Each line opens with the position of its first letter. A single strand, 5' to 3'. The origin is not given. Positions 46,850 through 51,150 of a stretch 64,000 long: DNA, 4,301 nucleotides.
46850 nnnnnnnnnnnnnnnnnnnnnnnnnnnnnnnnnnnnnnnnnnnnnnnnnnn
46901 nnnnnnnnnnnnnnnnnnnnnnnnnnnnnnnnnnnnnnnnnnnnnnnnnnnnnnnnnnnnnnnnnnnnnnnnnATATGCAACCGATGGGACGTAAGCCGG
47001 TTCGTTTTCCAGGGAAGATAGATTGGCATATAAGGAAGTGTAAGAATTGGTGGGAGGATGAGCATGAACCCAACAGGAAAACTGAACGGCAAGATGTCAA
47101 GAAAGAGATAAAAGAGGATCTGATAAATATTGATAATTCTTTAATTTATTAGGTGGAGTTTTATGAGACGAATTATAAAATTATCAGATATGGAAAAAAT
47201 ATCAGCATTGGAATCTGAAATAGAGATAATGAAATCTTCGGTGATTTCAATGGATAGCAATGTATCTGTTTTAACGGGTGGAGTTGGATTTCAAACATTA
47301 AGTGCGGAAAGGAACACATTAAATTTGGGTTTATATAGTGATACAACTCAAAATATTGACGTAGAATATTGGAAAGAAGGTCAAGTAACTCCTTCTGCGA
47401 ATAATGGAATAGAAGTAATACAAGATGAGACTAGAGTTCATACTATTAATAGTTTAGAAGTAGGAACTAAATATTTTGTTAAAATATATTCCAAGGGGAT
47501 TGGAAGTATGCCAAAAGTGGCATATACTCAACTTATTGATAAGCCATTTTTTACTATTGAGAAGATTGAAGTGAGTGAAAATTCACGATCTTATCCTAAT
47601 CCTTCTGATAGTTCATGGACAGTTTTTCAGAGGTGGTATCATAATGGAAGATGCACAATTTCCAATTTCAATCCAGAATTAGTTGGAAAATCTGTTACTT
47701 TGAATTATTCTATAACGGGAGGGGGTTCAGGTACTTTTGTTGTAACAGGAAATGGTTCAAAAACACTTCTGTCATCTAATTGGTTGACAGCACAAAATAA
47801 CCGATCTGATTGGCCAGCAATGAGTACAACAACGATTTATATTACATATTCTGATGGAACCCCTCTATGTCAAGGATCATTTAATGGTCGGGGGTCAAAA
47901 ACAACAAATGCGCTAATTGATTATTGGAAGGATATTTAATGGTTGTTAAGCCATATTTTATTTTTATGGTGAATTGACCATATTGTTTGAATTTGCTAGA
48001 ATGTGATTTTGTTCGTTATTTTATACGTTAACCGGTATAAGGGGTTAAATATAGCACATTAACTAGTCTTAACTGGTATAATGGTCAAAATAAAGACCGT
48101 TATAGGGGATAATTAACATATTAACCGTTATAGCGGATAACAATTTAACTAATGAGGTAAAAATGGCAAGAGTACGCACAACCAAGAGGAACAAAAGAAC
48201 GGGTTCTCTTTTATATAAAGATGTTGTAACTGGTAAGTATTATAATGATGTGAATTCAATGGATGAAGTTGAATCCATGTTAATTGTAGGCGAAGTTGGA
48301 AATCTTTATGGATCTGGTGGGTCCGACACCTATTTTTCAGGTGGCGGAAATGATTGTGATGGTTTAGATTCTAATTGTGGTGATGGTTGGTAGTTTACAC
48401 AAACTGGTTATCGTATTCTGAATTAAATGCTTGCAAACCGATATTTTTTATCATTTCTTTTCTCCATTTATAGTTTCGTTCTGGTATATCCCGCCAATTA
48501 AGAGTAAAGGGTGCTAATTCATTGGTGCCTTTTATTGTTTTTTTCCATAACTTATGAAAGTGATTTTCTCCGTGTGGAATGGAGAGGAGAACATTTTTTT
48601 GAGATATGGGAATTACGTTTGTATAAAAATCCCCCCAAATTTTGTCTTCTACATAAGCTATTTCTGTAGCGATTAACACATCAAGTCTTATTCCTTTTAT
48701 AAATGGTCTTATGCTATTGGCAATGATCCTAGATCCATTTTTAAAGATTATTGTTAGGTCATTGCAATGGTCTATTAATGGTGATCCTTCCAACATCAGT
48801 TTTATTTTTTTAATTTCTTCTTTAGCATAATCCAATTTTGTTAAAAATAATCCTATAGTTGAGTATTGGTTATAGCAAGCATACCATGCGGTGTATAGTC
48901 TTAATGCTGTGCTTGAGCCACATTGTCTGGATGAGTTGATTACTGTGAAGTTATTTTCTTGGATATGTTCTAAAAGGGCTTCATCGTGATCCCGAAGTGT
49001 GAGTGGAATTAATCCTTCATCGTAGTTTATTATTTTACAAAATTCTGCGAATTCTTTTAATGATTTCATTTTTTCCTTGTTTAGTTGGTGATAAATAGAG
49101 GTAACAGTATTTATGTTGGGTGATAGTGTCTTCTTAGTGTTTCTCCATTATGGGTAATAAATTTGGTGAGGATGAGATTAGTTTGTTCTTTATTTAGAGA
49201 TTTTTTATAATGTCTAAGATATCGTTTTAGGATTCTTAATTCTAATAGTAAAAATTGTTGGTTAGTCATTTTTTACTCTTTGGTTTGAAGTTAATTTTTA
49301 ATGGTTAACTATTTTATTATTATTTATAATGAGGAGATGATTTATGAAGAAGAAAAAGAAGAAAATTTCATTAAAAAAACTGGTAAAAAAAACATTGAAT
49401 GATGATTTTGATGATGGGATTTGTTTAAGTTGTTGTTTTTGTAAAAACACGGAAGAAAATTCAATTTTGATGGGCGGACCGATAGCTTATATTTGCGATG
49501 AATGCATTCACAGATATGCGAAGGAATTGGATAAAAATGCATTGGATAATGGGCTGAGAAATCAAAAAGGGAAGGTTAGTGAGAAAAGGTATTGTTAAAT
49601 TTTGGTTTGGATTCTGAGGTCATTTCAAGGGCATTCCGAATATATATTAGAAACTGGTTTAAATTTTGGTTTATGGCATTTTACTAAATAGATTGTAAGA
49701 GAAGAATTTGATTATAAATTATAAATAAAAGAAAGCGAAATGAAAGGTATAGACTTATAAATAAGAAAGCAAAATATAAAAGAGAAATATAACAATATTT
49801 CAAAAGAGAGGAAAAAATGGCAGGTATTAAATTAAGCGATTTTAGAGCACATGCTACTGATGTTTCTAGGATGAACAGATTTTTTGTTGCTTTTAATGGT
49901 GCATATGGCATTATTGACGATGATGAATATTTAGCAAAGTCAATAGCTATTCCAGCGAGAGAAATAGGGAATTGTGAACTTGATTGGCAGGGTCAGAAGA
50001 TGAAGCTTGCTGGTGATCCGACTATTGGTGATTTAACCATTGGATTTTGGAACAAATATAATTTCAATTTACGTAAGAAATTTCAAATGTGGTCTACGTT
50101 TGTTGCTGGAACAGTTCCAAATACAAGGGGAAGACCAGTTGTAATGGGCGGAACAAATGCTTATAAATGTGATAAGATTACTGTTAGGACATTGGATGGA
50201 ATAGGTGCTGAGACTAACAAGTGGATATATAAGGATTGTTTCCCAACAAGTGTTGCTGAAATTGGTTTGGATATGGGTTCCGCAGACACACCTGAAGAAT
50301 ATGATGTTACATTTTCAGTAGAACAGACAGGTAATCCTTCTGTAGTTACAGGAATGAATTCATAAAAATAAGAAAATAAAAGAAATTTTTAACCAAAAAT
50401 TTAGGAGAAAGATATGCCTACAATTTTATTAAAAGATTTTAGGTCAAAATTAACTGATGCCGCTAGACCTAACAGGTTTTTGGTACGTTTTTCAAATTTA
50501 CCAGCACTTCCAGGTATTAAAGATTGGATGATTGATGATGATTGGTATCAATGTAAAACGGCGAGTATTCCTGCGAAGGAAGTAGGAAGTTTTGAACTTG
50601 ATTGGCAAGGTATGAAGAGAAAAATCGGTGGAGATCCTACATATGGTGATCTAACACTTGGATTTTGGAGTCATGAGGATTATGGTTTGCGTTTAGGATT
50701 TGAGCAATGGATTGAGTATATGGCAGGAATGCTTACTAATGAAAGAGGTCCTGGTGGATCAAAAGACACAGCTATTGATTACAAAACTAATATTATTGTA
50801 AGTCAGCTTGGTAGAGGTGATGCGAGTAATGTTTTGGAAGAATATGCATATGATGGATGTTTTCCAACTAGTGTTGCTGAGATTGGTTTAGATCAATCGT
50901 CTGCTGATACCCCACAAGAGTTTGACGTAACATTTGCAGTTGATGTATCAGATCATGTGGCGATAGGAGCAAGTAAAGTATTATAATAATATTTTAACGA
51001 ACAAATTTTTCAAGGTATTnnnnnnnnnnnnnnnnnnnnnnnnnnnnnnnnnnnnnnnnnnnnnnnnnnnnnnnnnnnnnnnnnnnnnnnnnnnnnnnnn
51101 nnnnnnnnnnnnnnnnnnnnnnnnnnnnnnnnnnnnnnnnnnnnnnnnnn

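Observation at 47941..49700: Minus-strand module: ATPase-only terminase paralog, upstream mini-ORF, iterated repeats and a ClpX zinc-finger-like gene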

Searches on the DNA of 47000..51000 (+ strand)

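Call 9: search_dna_similar(query=window:47000-51000:+, collection=phages, mode=distant, max_rows=20)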
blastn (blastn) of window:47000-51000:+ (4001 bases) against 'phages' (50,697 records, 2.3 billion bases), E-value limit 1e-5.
No match.

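Call 18: search_rna_families(source=window, start=47000, end=50500, threshold=evalue, max_evalue=1)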
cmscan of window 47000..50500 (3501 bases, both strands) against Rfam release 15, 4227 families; matches with E-value up to 1: 0.
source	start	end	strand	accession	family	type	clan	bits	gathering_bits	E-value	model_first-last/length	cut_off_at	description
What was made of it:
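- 48028..48140 (.): Four ~20-bp repeats: R1 48028-48048, R2 48069-48089, R3 48093-48112, R4 48121-48140. Consensus TTAACCG-kTATAr-sGGwTAA, dyad-symmetric; R4 is a perfect TTAWCCG-N6-CGGWTAA. They lie at about +19 to +131 of the predicted transcript, upstream of the RBS at 48153-48157. No Rfam match (call 18).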

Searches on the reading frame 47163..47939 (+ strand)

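Call 6: search_protein_families(library=pfam, proteins=[window:47163-47939:+], max_evalue=0.1)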
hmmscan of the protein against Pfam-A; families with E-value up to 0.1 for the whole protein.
window:47163-47939:+ (258 aa): 1 family
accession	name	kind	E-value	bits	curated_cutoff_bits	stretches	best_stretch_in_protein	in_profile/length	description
PF00041.27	fn3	-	0.018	15.7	25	1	63-111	30-70/84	Fibronectin type III domain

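Call 7: search_protein_families(library=phrogs, proteins=[window:47163-47939:+], max_evalue=0.1)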
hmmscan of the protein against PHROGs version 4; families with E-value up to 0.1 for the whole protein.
window:47163-47939:+ (258 aa): 0 families

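Call 37: search_protein_families(library=padloc, proteins=[window:47163-47939:+], max_evalue=0.01)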
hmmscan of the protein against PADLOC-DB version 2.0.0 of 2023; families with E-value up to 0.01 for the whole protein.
window:47163-47939:+ (258 aa): 0 families

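Call 38: search_protein_families(library=ncbifam, proteins=[window:47163-47939:+], max_evalue=0.01)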
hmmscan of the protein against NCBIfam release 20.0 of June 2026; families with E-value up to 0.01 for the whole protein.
window:47163-47939:+ (258 aa): 0 families

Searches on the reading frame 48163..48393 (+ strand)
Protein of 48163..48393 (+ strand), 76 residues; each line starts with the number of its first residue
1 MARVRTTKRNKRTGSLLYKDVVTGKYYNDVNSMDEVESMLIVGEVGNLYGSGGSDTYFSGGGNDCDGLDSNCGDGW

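Call 6: search_protein_families(library=pfam, proteins=[window:48163-48393:+], max_evalue=0.1)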
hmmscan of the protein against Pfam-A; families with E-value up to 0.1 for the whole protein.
window:48163-48393:+ (76 aa): 1 family
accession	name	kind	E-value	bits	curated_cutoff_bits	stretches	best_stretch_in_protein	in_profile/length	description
PF00353.25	HemolysinCabind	-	0.013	15.9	23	1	48-64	18-34/36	RTX calcium-binding nonapeptide repeat (4 copies)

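Call 7: search_protein_families(library=phrogs, proteins=[window:48163-48393:+], max_evalue=0.1)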
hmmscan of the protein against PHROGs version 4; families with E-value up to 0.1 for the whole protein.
window:48163-48393:+ (76 aa): 0 families

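Call 37: search_protein_families(library=padloc, proteins=[window:48163-48393:+], max_evalue=0.01)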
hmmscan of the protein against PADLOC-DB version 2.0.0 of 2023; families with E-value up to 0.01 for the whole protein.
window:48163-48393:+ (76 aa): 0 families

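Call 38: search_protein_families(library=ncbifam, proteins=[window:48163-48393:+], max_evalue=0.01)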
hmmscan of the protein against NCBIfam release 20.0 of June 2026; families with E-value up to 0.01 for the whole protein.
window:48163-48393:+ (76 aa): 0 families

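Call 64: search_solved_structures(query=window:48163-48393:+, max_evalue=1)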
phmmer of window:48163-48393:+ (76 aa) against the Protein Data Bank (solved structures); distinct sequences matched with E-value up to 1: 0.
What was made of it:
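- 48163..48393 (+): Overlooked 76-aa gene with a basic N-terminus and a Gly/Asp/Ser/Cys-rich acidic C-terminus. It converges on the paralog gene; the two stops are 1 nt apart. No family, structure or PDB match (calls 6, 7, 37, 38, 64).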

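Call 89: predict_structure(protein=window:48163-48393:+)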
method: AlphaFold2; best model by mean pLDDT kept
length: 76 residues; sequences in the alignment: 1
mean_pLDDT: 47.0   pTM: 0.27
mean pLDDT of the five models: 47.0, 45.9, 45.4, 44.5, 40.6
residues with pLDDT >= 90: 0; 70-90: 0; 50-70: 28; < 50: 48
segments of 3 or more residues with pLDDT < 50: 30-64, 67-71
pLDDT, mean of each block of 10 residues (from residue 1): 49 57 57 41 39 40 45 46
secondary structure, 60 per line:
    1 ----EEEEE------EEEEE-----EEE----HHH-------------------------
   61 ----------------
elements in order: E5-9 E16-20 E26-28
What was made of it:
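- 48163..48393 (+): AF2 pLDDT 47, uninformative (call 89).
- Tried and rejected: AF2 gave pLDDT 47, which is unusable (call 89), and there was no PDB hit (call 64).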
